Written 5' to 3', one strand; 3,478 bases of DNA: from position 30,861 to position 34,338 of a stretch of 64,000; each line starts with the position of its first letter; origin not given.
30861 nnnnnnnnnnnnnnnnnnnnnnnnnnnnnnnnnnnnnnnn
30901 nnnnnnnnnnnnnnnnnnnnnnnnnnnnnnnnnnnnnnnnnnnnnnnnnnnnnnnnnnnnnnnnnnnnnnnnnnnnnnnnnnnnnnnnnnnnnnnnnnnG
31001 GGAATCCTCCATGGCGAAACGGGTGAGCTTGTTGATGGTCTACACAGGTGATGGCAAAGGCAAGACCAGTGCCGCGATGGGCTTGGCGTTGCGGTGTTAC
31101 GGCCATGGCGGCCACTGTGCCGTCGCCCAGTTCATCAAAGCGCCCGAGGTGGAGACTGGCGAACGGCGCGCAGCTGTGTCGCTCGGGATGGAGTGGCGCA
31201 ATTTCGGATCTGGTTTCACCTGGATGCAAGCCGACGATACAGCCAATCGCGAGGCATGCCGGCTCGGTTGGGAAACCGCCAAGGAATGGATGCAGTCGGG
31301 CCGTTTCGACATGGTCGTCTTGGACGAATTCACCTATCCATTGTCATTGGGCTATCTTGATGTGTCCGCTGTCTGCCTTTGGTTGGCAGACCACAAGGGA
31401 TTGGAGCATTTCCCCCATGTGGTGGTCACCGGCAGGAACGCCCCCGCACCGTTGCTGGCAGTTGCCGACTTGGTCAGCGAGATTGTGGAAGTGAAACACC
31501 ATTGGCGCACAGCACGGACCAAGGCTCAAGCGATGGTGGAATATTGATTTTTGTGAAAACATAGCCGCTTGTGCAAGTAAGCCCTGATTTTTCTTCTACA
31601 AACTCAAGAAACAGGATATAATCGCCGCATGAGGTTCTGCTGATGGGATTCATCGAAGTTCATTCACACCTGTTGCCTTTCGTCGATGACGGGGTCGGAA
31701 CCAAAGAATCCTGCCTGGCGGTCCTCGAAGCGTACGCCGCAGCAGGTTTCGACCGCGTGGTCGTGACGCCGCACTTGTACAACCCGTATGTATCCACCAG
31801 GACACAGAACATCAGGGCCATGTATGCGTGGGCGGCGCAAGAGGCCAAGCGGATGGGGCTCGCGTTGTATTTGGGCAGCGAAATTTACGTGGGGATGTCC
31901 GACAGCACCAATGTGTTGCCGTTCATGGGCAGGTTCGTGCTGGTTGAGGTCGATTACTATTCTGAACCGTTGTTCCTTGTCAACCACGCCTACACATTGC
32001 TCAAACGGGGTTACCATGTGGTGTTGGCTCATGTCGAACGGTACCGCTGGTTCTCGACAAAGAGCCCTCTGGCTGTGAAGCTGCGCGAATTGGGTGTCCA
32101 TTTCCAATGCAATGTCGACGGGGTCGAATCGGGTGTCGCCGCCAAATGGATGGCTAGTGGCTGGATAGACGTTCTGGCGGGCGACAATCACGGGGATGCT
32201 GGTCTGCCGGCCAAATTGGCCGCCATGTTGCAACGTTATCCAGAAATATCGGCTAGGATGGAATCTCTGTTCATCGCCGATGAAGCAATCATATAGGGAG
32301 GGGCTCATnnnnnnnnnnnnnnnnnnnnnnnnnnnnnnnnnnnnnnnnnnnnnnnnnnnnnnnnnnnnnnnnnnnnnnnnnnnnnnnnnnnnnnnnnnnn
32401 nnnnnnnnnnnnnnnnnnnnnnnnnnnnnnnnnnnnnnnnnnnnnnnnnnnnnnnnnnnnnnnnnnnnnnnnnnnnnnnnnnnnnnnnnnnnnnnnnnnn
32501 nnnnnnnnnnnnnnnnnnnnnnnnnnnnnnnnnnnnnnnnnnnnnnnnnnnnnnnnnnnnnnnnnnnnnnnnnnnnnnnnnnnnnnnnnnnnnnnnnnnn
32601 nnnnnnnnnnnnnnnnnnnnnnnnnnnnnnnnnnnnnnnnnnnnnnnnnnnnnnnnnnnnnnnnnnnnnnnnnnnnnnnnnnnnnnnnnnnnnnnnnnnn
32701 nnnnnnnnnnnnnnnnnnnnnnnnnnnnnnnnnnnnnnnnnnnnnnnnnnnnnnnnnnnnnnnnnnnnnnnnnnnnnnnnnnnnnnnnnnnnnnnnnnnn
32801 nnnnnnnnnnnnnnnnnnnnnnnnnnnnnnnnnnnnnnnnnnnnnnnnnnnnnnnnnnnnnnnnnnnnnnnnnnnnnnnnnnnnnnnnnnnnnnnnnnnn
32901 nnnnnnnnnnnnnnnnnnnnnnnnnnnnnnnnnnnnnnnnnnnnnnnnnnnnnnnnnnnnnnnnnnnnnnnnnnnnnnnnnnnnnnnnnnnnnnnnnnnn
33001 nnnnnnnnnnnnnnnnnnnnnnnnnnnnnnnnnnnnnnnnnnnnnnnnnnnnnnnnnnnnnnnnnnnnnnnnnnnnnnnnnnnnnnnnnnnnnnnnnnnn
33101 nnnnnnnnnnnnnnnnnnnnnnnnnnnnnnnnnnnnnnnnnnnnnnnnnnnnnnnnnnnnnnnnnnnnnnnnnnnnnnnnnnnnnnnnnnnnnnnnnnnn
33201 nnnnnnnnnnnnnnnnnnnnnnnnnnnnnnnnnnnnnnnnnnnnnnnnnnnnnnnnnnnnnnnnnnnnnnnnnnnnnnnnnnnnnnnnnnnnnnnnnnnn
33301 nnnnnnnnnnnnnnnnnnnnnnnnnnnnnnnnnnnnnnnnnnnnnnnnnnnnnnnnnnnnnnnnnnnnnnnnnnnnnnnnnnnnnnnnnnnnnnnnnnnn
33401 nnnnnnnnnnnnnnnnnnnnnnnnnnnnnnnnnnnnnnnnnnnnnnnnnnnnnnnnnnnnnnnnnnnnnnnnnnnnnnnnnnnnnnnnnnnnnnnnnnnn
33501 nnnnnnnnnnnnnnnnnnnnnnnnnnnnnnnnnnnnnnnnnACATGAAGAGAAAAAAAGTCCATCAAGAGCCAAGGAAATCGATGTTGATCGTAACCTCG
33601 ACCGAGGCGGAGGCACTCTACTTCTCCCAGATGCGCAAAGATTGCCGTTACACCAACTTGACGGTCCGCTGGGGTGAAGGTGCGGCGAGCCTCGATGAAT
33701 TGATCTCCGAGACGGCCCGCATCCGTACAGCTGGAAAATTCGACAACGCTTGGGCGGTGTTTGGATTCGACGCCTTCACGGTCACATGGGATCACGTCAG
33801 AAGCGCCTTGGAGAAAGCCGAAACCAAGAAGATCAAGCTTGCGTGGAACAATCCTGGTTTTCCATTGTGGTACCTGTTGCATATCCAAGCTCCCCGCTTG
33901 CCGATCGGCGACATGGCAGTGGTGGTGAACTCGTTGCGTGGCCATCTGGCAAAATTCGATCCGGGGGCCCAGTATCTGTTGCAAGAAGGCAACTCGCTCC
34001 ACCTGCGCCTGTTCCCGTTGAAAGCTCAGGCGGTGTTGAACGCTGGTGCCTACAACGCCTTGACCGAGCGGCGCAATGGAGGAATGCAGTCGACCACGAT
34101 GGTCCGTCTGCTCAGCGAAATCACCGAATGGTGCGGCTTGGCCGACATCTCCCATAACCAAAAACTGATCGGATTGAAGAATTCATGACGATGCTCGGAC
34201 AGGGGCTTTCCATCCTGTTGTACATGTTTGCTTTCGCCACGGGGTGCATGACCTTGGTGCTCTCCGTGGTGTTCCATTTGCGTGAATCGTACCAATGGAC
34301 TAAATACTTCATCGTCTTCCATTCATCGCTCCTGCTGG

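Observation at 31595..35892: Tightly coupled PHP-phosphatase / ABC-like ATPase / RloB-like / 7TM-LuxR / hydrolase cassette: an AbiL/PARIS-like core wired to a membrane transcription factor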

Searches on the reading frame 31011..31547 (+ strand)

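Call 3: search_protein_families(library=pfam, proteins=[window:31011-31547:+], max_evalue=0.01)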
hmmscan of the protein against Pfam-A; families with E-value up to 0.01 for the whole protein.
window:31011-31547:+ (178 aa): 1 family
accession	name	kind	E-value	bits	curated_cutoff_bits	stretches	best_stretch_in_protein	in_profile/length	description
PF02572.21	CobA_CobO_BtuR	-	5e-51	173.8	25.7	1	7-178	4-172/172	ATP:corrinoid adenosyltransferase BtuR/CobO/CobP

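Call 5: search_protein_families(library=ncbifam, proteins=[window:31011-31547:+], max_evalue=0.01)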
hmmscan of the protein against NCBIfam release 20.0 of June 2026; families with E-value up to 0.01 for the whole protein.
window:31011-31547:+ (178 aa): 4 families
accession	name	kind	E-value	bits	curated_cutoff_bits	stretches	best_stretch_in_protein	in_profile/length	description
NF004637.0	PRK05986.1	subfamily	1.2e-53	181.7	185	1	4-178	27-197/197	cob(I)yrinic acid a,c-diamide adenosyltransferase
TIGR00708.1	cobA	equivalog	6.6e-49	166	167.75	1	4-178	4-177/177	cob(I)yrinic acid a,c-diamide adenosyltransferase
NF005647.0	PRK07413.1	equivalog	1.2e-17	63.7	426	1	7-169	21-193/382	cob(I)yrinic acid a,c-diamide adenosyltransferase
NF005648.0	PRK07414.1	equivalog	3.3e-13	49.5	248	1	7-159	23-173/178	P-loop NTPase family protein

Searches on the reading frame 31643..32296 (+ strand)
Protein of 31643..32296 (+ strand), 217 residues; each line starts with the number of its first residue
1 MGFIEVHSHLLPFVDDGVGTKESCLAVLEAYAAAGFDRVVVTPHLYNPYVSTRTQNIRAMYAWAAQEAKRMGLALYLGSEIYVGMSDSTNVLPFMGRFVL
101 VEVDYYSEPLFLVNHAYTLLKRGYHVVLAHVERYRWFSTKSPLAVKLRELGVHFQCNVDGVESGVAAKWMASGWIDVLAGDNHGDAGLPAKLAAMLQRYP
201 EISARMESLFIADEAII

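Call 3: search_protein_families(library=pfam, proteins=[window:31643-32296:+], max_evalue=0.01)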
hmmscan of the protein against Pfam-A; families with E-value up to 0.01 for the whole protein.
window:31643-32296:+ (217 aa): 1 family
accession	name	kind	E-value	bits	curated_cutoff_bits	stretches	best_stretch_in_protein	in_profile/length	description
PF19567.5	CpsB_CapC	-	1.8e-25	90.2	27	1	3-186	1-199/234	Capsular polysaccharide synthesis, CpsB/CapC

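Call 4: search_protein_families(library=padloc, proteins=[window:31643-32296:+], max_evalue=0.01)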
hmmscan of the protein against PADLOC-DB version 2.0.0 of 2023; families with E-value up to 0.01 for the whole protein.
window:31643-32296:+ (217 aa): 0 families

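Call 5: search_protein_families(library=ncbifam, proteins=[window:31643-32296:+], max_evalue=0.01)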
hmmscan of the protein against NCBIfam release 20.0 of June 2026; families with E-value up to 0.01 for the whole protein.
window:31643-32296:+ (217 aa): 1 family
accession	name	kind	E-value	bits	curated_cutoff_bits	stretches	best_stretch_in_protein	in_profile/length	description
NF041488.1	caps_synth_Cps4B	equivalog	7.3e-12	45.4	400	1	4-160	2-166/243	capsular polysaccharide biosynthesis protein Cps4B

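Call 59: find_homologous_proteins(query=window:31643-32296:+, max_evalue=0.001)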
Query window:31643-32296:+ (217 aa): 100 proteins with E <= 0.001 among 1367 candidates.
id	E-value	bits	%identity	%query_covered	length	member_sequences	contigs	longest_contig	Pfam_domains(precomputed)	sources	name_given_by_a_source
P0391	4.1e-141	486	100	100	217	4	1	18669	PF19567.6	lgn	-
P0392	3.3e-105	368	70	100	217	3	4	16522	PF19567.6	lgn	-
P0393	1.1e-100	354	70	97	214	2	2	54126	PF19567.6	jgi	jgi:protein-tyrosine phosphatase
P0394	6.8e-99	348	68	97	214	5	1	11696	PF19567.6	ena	-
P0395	5.7e-98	345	68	97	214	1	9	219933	PF19567.6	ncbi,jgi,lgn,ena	-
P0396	4.5e-97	342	69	97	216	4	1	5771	PF19567.6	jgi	jgi:protein-tyrosine phosphatase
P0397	4.1e-95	335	68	96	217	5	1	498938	PF19567.6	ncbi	ncbi:MAG: CpsB/CapC family capsule biosynthesis tyrosine phosphatase [Sphaerochaetaceae bacterium]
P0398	3.0e-94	332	66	97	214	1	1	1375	PF19567.6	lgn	-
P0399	3.2e-94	332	71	94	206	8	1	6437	PF19567.6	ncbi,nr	ncbi:MAG: CpsB/CapC family capsule biosynthesis tyrosine phosphatase, partial [Sphaerochaetaceae bac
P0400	8.3e-93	328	67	97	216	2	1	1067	PF19567.6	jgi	-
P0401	5.6e-89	315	66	97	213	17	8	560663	PF19567.6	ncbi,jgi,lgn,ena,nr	ncbi:MAG: capsule biosynthesis protein CapC [Spirochaetae bacterium HGW-Spirochaetae-2]|jgi:protein-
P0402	3.5e-85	303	64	97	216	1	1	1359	PF19567.6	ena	-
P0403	6.4e-85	302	65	97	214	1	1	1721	PF19567.6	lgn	-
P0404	5.6e-84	299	63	97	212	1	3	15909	PF19567.6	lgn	-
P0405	1.1e-83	298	62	100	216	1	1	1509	PF19567.6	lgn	-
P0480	3.7e-39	152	38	98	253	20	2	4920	PF19567.6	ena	-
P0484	1.6e-33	134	36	97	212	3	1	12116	PF19567.6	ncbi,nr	ncbi:MAG: capsule biosynthesis protein CapC [Spirochaetaceae bacterium]|nr:capsule biosynthesis prot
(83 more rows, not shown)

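Call 60: find_encoding_contigs(protein=P0484, flank=6000, max_places=2)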
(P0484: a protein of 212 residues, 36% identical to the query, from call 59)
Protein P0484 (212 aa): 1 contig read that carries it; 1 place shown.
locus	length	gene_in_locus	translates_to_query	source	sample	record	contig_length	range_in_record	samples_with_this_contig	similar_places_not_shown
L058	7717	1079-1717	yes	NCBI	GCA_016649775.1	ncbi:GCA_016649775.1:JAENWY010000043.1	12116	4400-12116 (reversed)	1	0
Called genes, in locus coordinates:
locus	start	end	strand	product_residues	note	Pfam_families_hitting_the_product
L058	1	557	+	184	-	?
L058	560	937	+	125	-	-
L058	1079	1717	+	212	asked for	PF19567:CpsB_CapC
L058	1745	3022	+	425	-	PF13304:AAA_21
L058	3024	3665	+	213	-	PF13707:RloB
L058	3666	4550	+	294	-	PF00196:GerE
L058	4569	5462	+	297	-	PF00561:Abhydrolase_1, PF12146:Hydrolase_4, PF12697:Abhydrolase_6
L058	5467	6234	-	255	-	PF02463:SMC_N, PF00005:ABC_tran, PF09818:ABC_ATPase (faint), PF13175:AAA_15 (faint), PF13304:AAA_21 (faint)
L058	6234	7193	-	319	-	PF01032:FecCD, PF00950:ABC-3 (weak)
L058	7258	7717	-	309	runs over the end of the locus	PF01497:Peripla_BP_2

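Call 61: find_encoding_contigs(protein=P0480, flank=6000, max_places=2)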
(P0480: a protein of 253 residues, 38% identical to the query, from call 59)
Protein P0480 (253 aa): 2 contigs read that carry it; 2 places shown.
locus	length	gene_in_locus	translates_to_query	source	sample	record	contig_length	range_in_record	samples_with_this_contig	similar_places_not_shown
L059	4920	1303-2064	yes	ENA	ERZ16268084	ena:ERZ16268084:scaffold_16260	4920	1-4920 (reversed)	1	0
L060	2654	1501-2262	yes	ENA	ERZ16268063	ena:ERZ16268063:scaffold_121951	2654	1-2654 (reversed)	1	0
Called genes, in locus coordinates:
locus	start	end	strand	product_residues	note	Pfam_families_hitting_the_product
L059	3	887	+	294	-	?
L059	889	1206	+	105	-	-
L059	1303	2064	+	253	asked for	PF19567:CpsB_CapC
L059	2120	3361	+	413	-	PF02463:SMC_N (faint), PF13175:AAA_15 (weak), PF13304:AAA_21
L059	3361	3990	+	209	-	PF13707:RloB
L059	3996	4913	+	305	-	PF00196:GerE, PF08281:Sigma70_r4_2 (weak)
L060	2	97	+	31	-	?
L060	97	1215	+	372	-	-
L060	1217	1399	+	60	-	-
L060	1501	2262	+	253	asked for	PF19567:CpsB_CapC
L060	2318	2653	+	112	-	?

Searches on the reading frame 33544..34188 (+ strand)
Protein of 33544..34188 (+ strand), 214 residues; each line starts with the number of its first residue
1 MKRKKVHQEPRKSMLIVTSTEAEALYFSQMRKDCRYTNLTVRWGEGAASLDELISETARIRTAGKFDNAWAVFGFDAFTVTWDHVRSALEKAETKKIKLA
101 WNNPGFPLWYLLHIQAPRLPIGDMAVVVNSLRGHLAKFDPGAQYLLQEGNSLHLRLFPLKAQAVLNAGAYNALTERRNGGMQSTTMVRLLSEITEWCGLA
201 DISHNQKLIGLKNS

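Call 3: search_protein_families(library=pfam, proteins=[window:33544-34188:+], max_evalue=0.01)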
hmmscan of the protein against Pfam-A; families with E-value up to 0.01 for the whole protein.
window:33544-34188:+ (214 aa): 1 family
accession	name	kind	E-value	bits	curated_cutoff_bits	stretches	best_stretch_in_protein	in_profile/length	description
PF13707.11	RloB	-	1.5e-16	61.6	31.5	1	15-193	2-195/195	RloB-like protein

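Call 4: search_protein_families(library=padloc, proteins=[window:33544-34188:+], max_evalue=0.01)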
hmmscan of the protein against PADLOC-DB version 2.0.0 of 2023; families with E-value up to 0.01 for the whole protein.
window:33544-34188:+ (214 aa): 1 family
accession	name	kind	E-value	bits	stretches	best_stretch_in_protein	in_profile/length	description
PDLC02337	AbiLii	-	8.4e-11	40.8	1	3-207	22-96/170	AbiLii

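Call 5: search_protein_families(library=ncbifam, proteins=[window:33544-34188:+], max_evalue=0.01)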
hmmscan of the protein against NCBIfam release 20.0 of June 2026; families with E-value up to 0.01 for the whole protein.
window:33544-34188:+ (214 aa): 0 families

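Call 16: find_homologous_proteins(query=window:33544-34188:+, max_evalue=0.001)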
Query window:33544-34188:+ (214 aa): 144 proteins with E <= 0.001 among 398 candidates; the best 120 are listed.
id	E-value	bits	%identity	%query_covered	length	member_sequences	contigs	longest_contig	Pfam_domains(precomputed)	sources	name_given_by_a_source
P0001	3.7e-131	453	100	94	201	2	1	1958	PF13707.12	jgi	-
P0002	2.4e-104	365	75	99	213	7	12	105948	PF13707.12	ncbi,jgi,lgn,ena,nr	ncbi:MAG: RloB domain-containing protein [Sphaerochaetaceae bacterium]|jgi:hypothetical protein|nr:R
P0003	1.1e-93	330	69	100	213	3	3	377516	PF13707.12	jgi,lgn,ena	-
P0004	8.5e-93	327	66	100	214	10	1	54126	PF13707.12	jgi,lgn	jgi:hypothetical protein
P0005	1.0e-87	311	63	100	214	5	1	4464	PF13707.12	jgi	-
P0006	1.2e-87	311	64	100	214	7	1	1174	PF13707.12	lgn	-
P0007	7.3e-81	288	61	100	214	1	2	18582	PF13707.12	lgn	-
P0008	2.5e-80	287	60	100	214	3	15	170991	PF13707.12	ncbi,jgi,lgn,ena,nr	ncbi:MAG: RloB family protein [Sphaerochaetaceae bacterium]|jgi:hypothetical protein|nr:RloB family 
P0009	5.7e-80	286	60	100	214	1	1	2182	PF13707.12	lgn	-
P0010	2.3e-79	284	59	100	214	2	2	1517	PF13707.12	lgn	-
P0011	2.6e-79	283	60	100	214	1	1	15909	PF13707.12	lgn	-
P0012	1.3e-78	281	58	100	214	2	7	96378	PF13707.12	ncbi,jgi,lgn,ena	jgi:hypothetical protein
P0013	1.6e-78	281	57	100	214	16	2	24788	PF13707.12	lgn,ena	-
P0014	1.4e-77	278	58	100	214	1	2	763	PF13707.12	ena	-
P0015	6.8e-77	276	58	100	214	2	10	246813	PF13707.12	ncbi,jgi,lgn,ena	jgi:hypothetical protein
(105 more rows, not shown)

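Call 20: search_solved_structures(query=window:33544-34188:+, max_evalue=10)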
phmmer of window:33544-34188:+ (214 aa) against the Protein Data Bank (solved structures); distinct sequences matched with E-value up to 10: 0.

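Call 41: predict_structure(alignment_id=A1)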
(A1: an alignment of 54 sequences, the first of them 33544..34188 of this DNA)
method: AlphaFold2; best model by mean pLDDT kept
length: 214 residues; sequences in the alignment: 54
mean_pLDDT: 90.7   pTM: 0.86
mean pLDDT of the five models: 90.7, 89.3, 89.2, 88.0, 87.3
residues with pLDDT >= 90: 171; 70-90: 25; 50-70: 14; < 50: 4
segments of 3 or more residues with pLDDT < 50: 212-214
pLDDT, mean of each block of 10 residues (from residue 1): 54 93 96 92 95 98 96 95 96 98 97 94 94 93 92 90 96 94 96 90 76 45
secondary structure, 60 per line:
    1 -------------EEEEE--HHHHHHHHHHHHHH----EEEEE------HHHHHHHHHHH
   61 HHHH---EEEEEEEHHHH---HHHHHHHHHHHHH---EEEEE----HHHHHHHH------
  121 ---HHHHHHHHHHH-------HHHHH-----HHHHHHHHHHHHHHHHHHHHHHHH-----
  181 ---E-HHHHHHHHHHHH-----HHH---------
elements in order: E14-18 H21-34 E39-43 H50-64 E68-74 H75-78 H82-94 E98-102 H107-114 H124-134 H142-146 H152-175 H186-197

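Call 45: fold_search(model_id=the predicted structure, library=pdb)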
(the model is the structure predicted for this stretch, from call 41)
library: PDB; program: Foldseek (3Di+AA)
matches with E <= 10: 1190; with E <= 0.001: 0
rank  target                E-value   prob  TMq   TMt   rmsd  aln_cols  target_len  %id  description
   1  4wt7_B                1.3e-02  0.98  0.28  0.22   4.1        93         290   14  Crystal structure of an ABC transporter solute binding protein (IPR025997) from Agrobacterium vitis (Avi_5165, Target  (released 2014-11-12)
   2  8zn7_D                1.5e-02  0.97  0.27  0.14   5.5       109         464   14  Crystal Structure of Designed Clock Protein KaiC (released 2025-04-16)
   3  8pi1_B                1.6e-02  0.41  0.26  0.21  14.5       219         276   11  Bicyclic INCYPRO Pseudomonas fluorescens esterase (released 2023-11-01)
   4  4bqo_A                1.7e-02  0.51  0.31  0.24  12.5       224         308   13  Structural insights into WcbI, a novel polysaccharide biosynthesis enzyme. Native protein without disulfide bond betwe (released 2013-11-06)
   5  8pi1_C                1.7e-02  0.41  0.27  0.22  13.3       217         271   12  Bicyclic INCYPRO Pseudomonas fluorescens esterase (released 2023-11-01)
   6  9ix7_A                2.5e-02  0.41  0.29  0.17  13.6       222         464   13  Crystal structure of homolog of dihydroxyacid dehydratase(AstD) from Aspergillus terreus (released 2025-07-09)
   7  4tlb_F                2.8e-02  0.92  0.28  0.28   6.0       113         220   11  Crystal structure of N-terminal C1 domain of KaiC (released 2015-07-01)
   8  3cr3_C                3.0e-02  0.60  0.24  0.35   5.2        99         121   17  Structure of a transient complex between Dha-kinase subunits DhaM and DhaL from Lactococcus lactis (released 2008-10-21)
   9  8fwj_A                3.0e-02  0.33  0.26  0.12  38.8       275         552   11  Structure of dodecameric KaiC-RS-S413E/S414E complexed with KaiB-RS solved by cryo-EM (released 2023-03-22)
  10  8zn6_D                3.8e-02  0.91  0.27  0.14   5.5       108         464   13  Crystal Structure of Designed Clock Protein KaiC (released 2025-04-16)
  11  3egl_B                3.8e-02  0.85  0.26  0.22   5.8       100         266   20  Crystal Structure of DegV Family Protein Cg2579 from Corynebacterium glutamicum (released 2008-09-23)
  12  8pi1_E                3.8e-02  0.30  0.26  0.22  13.6       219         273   12  Bicyclic INCYPRO Pseudomonas fluorescens esterase (released 2023-11-01)
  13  3egl_A                4.1e-02  0.80  0.25  0.21   6.5       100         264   19  Crystal Structure of DegV Family Protein Cg2579 from Corynebacterium glutamicum (released 2008-09-23)
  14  3k09_B                4.3e-02  0.96  0.31  0.15   4.8       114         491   12  Crystal structure of the phosphorylation-site mutant S431D of the KaiC circadian clock protein (released 2010-03-31)
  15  4ijm_D                4.3e-02  0.95  0.32  0.16   4.7       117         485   13  Crystal structure of circadian clock protein KaiC A422V mutant (released 2013-02-13)
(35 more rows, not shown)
